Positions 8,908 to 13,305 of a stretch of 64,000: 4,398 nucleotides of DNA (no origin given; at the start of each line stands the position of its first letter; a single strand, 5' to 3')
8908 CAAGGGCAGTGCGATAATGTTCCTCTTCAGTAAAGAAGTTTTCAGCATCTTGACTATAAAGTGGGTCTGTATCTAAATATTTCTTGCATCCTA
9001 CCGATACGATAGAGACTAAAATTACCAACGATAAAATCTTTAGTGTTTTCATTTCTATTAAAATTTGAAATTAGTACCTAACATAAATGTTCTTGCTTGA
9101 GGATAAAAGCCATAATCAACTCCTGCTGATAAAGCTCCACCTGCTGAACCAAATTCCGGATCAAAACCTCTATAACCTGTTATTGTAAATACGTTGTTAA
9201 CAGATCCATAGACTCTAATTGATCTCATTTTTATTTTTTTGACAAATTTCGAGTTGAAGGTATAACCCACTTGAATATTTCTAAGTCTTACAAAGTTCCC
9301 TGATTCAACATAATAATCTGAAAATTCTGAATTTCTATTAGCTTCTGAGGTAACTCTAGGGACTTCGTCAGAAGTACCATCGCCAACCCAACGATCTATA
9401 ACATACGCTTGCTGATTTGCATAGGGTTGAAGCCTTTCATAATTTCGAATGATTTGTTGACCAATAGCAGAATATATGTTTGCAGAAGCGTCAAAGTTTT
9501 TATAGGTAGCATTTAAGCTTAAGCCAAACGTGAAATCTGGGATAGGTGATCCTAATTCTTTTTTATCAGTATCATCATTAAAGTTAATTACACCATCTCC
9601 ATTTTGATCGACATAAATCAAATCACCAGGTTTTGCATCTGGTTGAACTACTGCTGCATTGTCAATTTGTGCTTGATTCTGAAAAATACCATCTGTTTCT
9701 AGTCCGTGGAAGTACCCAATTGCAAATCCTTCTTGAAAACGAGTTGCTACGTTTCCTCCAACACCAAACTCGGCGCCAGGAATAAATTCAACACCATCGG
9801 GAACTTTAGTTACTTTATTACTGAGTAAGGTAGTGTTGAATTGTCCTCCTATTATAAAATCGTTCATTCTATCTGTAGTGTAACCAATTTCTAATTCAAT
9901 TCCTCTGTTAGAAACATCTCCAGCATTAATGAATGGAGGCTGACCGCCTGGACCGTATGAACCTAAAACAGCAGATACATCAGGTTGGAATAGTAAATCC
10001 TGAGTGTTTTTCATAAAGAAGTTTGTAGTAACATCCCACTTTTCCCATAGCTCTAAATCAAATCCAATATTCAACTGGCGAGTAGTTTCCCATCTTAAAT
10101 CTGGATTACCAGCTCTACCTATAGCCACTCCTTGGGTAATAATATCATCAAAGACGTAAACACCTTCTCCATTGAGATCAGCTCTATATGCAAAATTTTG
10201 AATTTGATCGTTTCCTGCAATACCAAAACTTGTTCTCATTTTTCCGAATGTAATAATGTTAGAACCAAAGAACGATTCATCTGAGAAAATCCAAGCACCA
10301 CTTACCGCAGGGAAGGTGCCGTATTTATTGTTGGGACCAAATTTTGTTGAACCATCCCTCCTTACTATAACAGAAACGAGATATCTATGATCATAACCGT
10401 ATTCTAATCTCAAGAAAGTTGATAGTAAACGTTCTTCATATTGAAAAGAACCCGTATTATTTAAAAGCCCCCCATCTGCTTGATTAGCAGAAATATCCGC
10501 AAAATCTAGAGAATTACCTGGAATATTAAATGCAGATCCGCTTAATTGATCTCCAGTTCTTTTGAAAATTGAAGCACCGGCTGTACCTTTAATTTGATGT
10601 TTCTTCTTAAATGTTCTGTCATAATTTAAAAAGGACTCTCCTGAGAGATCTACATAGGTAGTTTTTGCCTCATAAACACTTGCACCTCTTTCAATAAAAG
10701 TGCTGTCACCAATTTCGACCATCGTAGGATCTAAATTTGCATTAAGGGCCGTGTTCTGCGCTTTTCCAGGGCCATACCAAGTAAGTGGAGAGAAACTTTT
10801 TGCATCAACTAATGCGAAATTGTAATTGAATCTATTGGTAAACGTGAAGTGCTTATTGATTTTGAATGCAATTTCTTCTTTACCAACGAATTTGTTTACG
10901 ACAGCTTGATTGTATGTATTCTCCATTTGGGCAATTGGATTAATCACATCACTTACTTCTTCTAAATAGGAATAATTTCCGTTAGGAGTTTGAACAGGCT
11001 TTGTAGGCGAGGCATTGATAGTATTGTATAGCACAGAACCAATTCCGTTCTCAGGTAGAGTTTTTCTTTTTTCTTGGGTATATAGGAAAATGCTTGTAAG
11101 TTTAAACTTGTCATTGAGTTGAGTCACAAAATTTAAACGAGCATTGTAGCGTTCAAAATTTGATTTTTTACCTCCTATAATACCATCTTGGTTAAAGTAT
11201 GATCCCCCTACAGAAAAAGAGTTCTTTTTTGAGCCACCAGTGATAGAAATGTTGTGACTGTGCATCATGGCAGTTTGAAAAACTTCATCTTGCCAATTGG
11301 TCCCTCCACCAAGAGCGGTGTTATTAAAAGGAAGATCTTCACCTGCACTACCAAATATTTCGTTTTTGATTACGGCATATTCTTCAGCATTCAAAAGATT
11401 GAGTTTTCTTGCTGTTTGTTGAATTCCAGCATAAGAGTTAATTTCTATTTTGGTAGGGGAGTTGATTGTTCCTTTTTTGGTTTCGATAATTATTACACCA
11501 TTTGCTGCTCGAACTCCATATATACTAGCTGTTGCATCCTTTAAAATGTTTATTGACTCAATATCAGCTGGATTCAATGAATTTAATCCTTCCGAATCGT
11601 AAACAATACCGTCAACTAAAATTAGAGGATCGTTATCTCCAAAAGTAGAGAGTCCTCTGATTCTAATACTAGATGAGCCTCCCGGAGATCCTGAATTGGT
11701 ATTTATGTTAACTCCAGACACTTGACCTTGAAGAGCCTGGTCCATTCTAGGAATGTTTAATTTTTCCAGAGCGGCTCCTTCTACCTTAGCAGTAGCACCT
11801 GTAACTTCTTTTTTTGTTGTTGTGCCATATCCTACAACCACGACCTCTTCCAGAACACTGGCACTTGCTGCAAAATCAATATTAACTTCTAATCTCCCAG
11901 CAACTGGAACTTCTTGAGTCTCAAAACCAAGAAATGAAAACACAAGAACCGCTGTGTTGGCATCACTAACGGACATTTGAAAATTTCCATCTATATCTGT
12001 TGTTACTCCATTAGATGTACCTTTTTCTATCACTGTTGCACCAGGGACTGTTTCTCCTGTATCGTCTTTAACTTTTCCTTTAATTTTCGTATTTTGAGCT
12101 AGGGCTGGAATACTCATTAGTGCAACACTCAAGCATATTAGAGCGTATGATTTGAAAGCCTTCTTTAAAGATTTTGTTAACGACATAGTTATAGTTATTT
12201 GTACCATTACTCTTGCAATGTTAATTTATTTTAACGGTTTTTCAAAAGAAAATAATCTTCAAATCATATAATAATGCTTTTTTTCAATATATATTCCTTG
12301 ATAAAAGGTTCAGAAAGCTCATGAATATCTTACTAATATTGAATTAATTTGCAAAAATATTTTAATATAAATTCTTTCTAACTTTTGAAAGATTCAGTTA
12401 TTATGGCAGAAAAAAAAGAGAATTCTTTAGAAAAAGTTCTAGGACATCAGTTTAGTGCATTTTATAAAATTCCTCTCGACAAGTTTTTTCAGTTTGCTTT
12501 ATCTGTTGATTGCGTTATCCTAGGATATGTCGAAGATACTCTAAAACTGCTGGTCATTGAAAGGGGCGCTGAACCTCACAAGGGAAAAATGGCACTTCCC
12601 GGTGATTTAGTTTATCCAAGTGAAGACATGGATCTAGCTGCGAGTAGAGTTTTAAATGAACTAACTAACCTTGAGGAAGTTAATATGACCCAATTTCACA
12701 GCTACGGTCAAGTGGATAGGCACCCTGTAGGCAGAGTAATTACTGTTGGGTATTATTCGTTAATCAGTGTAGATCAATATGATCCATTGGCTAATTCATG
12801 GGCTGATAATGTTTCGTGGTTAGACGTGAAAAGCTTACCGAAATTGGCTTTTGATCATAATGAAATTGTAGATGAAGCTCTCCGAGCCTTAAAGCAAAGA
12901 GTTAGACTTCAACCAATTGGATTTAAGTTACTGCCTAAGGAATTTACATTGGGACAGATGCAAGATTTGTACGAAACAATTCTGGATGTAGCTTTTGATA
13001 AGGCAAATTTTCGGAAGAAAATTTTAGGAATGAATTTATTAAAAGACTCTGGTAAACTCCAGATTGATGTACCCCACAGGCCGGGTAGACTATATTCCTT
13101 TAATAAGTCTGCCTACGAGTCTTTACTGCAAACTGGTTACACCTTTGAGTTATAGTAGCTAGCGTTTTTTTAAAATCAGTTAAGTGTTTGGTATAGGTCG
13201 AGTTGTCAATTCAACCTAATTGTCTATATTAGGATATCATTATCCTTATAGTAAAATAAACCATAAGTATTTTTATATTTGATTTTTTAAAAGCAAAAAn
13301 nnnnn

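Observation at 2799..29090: Bipartite laminarin-type PUL with a phosphorylase in place of the usual GH3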

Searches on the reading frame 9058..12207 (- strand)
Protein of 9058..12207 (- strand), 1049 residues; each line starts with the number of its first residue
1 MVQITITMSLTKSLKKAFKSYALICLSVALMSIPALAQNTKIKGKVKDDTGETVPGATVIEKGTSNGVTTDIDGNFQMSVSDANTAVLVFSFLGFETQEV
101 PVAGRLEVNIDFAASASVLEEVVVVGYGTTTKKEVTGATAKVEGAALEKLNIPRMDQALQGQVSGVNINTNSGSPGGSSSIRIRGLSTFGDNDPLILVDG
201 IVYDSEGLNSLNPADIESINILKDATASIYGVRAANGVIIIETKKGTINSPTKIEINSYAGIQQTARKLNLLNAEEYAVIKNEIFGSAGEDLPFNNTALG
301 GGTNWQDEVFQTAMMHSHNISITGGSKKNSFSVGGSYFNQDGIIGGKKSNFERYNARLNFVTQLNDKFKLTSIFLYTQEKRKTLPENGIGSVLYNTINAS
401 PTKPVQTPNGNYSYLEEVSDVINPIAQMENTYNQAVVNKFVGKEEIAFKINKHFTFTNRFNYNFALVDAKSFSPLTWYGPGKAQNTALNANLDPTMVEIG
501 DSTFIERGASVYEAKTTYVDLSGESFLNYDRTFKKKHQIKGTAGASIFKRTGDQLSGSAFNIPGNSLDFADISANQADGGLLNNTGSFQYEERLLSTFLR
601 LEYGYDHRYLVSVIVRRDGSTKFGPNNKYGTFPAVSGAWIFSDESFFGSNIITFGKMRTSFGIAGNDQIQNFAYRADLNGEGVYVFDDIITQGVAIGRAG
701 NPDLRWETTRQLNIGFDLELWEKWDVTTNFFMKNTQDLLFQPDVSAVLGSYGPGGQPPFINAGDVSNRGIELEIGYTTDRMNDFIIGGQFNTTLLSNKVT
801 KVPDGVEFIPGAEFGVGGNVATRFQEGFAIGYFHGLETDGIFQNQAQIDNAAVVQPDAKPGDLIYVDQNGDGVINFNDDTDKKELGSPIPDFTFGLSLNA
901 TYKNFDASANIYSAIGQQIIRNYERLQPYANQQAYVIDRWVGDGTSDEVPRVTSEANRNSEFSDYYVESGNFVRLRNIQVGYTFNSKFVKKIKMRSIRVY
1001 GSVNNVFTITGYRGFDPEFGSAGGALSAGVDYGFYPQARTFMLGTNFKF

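Call 3: search_protein_families(library=pfam, proteins=[window:9058-12207:-], max_evalue=0.001)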
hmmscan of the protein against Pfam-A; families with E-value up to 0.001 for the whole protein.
window:9058-12207:- (1049 aa): 4 families
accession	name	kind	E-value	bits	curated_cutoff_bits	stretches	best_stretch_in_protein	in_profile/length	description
PF07715.20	Plug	-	4.3e-21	75.9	23.9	1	132-238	2-107/107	TonB-dependent Receptor Plug Domain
PF13715.12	CarbopepD_reg_2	-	1.9e-18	66.7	32.2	1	42-124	1-88/88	CarboxypepD_reg-like domain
PF00593.30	TonB_dep_Rec_b-barrel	-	1.6e-13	51.8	27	1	455-1006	62-436/436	TonB dependent receptor-like, beta-barrel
PF13620.12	CarboxypepD_reg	-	2.1e-10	41.2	32.3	1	42-112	2-79/82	Carboxypeptidase regulatory-like domain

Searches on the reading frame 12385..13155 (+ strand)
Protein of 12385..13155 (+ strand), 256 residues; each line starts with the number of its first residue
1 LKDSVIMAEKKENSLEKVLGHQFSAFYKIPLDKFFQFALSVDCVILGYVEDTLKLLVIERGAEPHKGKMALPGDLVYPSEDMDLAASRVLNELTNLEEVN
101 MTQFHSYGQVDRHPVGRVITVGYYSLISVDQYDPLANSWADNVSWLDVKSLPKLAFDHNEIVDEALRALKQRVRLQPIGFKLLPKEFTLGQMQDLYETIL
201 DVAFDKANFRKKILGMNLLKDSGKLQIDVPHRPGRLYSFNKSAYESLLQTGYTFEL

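Call 3: search_protein_families(library=pfam, proteins=[window:12385-13155:+], max_evalue=0.001)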
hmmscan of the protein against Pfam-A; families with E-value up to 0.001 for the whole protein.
window:12385-13155:+ (256 aa): 3 families
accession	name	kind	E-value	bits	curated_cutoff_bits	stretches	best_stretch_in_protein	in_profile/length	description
PF21906.2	NrtR_WHD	-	1.9e-22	79.6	27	1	179-239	1-61/61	NrtR DNA-binding winged helix domain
PF19368.5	AraR_C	-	1.2e-13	51.5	23.8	1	176-249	2-76/82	AraR C-terminal winged HTH domain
PF00293.34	NUDIX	-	2.5e-07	31.2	21.1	1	49-162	14-131/134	NUDIX domain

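Call 6: search_protein_families(library=ncbifam, proteins=[window:12385-13155:+], max_evalue=0.01)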
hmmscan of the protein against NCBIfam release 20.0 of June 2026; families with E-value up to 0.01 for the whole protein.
window:12385-13155:+ (256 aa): 5 families
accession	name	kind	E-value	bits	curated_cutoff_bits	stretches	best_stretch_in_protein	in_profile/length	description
NF050029.2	TransRepNtr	equivalog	4.4e-35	121.3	400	1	38-245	21-231/245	ADPR responsive transcriptional repressor NtrR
NF003790.0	PRK05379.2-2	equivalog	5e-06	25.8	403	1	49-165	224-350/354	bifunctional nicotinamide mononucleotide adenylyltransferase/ADP-ribose pyrophosphatase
NF003786.0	PRK05379.1-2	equivalog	0.00013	21.3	397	1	52-151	228-335/354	bifunctional nicotinamide-nucleotide adenylyltransferase/Nudix hydroxylase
NF003788.0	PRK05379.1-5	equivalog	0.0013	18.1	354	1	53-149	224-327/351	bifunctional nicotinamide-nucleotide adenylyltransferase/Nudix hydroxylase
NF003787.0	PRK05379.1-4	equivalog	0.0034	16.4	449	1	51-97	217-263/346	bifunctional nicotinamide-nucleotide adenylyltransferase/Nudix hydroxylase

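Call 40: search_solved_structures(query=window:12403-13155:+, max_evalue=0.001, show_alignments=2)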
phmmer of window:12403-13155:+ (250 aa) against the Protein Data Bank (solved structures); distinct sequences matched with E-value up to 0.001: 7.
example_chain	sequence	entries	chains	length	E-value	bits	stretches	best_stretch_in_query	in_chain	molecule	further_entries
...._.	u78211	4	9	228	6.1e-51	176.5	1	31-239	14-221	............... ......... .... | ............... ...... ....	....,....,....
2fml_A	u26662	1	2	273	3.6e-19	72.5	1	15-144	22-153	MutT/nudix family protein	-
3gz5_A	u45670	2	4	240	1.3e-17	67.4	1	28-234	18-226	MutT/nudix family protein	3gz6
7q91_A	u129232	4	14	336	7e-10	42.1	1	149-241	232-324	NADQ transcription factor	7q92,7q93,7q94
3gz8_A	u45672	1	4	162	8.1e-10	41.9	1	28-166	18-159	MutT/nudix family protein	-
3i9x_A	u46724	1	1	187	5.3e-07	32.7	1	58-166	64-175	mutT/nudix family protein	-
2yyh_A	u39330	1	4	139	5.1e-06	29.4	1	34-160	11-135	8-OXO-dGTPase domain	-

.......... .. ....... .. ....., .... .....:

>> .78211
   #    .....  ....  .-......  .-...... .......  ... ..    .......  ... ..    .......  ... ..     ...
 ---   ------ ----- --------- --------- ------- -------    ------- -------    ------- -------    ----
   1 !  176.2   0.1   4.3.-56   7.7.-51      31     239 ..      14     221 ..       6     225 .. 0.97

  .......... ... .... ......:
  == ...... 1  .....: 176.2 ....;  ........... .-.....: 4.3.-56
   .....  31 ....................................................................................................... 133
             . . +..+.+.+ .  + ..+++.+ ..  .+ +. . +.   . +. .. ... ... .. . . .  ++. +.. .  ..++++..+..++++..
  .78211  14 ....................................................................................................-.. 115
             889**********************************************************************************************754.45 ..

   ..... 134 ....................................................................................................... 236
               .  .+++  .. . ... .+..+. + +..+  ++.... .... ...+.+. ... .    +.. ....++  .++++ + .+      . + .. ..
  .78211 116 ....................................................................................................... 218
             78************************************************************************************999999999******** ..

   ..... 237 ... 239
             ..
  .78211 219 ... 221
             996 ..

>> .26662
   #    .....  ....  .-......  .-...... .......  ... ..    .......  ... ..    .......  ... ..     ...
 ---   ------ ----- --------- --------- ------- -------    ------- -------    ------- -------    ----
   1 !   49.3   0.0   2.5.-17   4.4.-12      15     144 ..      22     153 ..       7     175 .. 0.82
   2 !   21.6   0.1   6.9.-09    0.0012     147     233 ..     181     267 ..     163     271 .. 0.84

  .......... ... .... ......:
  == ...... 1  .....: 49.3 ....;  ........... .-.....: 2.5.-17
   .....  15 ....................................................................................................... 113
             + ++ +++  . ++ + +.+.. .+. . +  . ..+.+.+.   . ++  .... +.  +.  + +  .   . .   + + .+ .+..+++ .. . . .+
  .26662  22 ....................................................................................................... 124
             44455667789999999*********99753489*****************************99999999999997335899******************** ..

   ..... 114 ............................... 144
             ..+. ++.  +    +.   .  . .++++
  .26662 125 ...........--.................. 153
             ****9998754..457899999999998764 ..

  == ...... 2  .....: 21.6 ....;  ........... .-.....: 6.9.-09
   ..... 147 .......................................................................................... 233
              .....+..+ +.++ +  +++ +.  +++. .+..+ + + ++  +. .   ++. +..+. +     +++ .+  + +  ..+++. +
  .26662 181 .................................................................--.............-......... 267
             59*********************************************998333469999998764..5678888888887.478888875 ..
